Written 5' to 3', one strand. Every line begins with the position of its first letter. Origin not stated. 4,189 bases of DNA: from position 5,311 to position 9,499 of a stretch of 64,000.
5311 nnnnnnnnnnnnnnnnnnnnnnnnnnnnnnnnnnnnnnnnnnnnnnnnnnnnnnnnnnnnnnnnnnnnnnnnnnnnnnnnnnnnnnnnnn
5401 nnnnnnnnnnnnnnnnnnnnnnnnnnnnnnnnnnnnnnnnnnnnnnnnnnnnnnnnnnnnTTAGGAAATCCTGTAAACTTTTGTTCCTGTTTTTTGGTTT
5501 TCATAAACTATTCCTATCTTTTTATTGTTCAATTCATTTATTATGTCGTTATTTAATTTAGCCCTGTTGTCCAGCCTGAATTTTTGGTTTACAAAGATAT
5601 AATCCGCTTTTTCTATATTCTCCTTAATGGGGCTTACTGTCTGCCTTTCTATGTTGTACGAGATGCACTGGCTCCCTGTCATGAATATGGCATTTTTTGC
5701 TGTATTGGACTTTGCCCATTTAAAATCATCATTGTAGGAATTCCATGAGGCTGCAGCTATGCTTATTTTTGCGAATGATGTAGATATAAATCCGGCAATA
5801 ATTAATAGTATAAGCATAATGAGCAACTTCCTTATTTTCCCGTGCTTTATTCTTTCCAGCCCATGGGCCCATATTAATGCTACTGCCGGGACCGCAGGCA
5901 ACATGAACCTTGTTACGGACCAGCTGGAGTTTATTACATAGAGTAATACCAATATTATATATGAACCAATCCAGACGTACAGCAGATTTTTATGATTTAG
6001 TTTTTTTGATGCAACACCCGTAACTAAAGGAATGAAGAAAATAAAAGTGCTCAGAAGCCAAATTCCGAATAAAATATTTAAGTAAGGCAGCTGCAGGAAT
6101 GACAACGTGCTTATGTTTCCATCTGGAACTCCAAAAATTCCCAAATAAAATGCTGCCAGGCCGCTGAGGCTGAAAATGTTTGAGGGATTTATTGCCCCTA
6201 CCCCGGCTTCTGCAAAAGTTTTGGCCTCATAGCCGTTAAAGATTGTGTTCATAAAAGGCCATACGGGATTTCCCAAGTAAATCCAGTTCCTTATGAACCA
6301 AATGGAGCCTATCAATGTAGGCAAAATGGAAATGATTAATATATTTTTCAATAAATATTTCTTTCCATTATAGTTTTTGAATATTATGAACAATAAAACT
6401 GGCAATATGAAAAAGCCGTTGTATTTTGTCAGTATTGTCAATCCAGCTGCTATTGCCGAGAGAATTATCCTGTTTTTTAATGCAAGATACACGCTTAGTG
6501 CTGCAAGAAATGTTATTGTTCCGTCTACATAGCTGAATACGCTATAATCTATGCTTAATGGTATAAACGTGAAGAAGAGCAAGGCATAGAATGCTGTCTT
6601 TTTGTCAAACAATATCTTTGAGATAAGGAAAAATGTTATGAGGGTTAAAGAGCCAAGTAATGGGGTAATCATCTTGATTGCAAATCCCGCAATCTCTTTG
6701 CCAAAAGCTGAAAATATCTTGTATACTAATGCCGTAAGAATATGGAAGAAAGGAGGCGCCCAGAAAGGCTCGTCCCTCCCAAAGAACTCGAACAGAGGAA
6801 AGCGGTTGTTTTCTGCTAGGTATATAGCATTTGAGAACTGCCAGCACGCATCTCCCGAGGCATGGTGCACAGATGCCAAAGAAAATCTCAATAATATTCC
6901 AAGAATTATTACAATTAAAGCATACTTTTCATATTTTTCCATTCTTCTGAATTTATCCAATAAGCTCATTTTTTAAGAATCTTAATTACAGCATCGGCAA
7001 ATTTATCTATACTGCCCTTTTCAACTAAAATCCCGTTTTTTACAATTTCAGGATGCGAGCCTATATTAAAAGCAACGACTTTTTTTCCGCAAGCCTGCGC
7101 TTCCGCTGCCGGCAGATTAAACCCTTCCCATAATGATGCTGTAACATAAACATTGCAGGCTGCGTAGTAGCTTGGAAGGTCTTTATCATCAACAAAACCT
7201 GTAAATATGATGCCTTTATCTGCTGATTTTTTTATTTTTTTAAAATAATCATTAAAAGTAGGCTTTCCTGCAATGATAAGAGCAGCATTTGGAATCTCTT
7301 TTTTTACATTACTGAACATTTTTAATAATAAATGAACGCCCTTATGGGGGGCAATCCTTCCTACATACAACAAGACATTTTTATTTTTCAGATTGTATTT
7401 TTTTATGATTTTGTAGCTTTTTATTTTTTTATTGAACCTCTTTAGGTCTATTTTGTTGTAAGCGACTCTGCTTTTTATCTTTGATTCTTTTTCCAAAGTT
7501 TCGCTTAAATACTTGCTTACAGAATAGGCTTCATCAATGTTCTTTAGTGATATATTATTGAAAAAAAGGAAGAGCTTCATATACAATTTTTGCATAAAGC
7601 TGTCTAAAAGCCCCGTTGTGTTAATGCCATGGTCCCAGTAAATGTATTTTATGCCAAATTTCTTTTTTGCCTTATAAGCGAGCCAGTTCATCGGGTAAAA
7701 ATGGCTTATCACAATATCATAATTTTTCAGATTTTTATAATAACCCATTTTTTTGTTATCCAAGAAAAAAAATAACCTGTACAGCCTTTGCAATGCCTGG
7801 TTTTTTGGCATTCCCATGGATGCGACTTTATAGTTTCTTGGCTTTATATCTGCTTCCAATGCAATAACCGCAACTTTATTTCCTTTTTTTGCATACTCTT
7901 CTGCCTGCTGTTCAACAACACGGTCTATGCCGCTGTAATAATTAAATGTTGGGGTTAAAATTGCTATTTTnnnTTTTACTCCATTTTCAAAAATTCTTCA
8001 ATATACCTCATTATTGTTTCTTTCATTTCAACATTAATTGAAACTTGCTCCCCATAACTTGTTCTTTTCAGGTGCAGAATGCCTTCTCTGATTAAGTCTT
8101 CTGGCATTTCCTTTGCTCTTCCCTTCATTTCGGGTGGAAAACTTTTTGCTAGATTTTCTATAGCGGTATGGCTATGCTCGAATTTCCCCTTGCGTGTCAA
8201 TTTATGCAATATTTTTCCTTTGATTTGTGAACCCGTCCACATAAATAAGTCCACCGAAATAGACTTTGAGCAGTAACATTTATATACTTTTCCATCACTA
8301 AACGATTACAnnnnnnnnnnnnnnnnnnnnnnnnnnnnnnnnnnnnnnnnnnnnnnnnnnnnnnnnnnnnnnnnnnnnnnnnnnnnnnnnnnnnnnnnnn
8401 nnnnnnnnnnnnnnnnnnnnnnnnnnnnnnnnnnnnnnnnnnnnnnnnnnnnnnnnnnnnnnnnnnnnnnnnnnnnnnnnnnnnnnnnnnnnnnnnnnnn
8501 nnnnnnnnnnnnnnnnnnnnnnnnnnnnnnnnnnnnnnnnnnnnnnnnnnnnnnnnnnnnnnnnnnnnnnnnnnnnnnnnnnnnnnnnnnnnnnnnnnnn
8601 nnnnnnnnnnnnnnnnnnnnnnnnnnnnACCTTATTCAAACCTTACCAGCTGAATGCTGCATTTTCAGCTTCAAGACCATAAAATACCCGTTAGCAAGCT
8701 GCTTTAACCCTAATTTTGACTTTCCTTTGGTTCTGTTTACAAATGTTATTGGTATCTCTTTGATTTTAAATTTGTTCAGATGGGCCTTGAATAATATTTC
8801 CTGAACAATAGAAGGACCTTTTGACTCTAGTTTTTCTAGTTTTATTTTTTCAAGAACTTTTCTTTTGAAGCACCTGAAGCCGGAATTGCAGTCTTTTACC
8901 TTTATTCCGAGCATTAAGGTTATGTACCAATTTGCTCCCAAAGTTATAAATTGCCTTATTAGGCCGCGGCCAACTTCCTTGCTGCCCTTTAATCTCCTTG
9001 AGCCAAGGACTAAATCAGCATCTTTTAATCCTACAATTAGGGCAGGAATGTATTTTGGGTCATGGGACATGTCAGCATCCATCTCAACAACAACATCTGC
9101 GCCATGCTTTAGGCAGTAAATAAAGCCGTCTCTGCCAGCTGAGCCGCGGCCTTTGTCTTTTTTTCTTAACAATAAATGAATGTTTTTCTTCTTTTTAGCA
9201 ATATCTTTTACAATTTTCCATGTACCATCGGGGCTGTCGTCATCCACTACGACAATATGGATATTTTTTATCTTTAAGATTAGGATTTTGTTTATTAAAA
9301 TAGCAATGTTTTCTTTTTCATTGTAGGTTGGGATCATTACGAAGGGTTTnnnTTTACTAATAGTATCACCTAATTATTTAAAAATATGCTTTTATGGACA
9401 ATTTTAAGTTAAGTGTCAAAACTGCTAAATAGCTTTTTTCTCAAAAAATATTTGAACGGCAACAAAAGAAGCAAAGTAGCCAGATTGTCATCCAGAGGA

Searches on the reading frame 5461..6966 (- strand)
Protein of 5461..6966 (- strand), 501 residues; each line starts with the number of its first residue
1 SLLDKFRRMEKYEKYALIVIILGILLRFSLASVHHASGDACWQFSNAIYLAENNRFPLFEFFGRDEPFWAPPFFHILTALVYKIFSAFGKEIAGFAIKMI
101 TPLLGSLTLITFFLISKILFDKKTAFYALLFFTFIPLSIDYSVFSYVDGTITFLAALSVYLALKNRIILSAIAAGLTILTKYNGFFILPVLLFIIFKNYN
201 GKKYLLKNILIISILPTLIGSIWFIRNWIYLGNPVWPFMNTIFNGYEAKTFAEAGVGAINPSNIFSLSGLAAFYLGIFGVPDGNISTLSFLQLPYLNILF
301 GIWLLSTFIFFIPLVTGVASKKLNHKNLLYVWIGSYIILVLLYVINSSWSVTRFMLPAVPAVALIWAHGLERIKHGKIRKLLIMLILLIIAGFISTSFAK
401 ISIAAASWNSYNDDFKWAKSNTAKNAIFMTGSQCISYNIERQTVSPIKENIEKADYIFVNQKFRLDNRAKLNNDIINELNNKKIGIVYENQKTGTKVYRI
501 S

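Call 36: search_protein_families(library=pfam, proteins=[window:5461-6966:-], max_evalue=0.001)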
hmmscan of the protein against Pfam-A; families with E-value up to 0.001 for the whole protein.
window:5461-6966:- (501 aa): 1 family
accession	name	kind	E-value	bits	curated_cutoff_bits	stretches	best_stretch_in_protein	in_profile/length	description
PF13231.12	PMT_2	-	9e-08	32.9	26.1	1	71-215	3-148/160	Dolichyl-phosphate-mannose-protein mannosyltransferase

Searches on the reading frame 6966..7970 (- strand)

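Call 36: search_protein_families(library=pfam, proteins=[window:6966-7970:-], max_evalue=0.001)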
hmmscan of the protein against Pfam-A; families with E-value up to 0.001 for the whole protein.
window:6966-7970:- (334 aa): 5 families
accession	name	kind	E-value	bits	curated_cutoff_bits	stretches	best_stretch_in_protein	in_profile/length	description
PF00534.26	Glycos_transf_1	-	1.6e-36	125.9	26.4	1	188-333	5-157/172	Glycosyl transferases group 1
PF13692.12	Glyco_trans_1_4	-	2.7e-33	115.7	27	1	198-333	2-141/142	Glycosyl transferases group 1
PF13439.12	Glyco_transf_4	-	6e-14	52.9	28.5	1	13-178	2-170/170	Glycosyltransferase Family 4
PF13579.12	Glyco_trans_4_4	-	0.00028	21.7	29.7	1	13-159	1-142/158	Glycosyl transferase 4-like domain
PF20706.3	GT4-conflict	-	0.00041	19.9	26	1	195-295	195-305/385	Family 4 Glycosyltransferase in conflict systems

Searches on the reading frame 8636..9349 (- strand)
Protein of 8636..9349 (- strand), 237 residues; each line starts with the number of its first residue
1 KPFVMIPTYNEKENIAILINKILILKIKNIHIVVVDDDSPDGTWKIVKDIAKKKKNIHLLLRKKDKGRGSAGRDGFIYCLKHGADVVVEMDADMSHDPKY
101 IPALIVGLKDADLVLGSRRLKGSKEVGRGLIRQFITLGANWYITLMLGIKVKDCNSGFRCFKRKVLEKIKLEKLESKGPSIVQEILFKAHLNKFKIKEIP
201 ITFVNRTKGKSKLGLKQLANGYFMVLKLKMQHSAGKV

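Call 36: search_protein_families(library=pfam, proteins=[window:8636-9349:-], max_evalue=0.001)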
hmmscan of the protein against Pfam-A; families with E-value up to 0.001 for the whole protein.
window:8636-9349:- (237 aa): 2 families
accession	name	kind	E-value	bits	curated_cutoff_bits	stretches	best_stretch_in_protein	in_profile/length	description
PF00535.33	Glycos_transf_2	-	2.5e-26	93.1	23.3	1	4-169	2-167/168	Glycosyl transferase family 2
PF13641.12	Glyco_tranf_2_3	-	7.3e-06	26.6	27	1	4-108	5-111/230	Glycosyltransferase like family 2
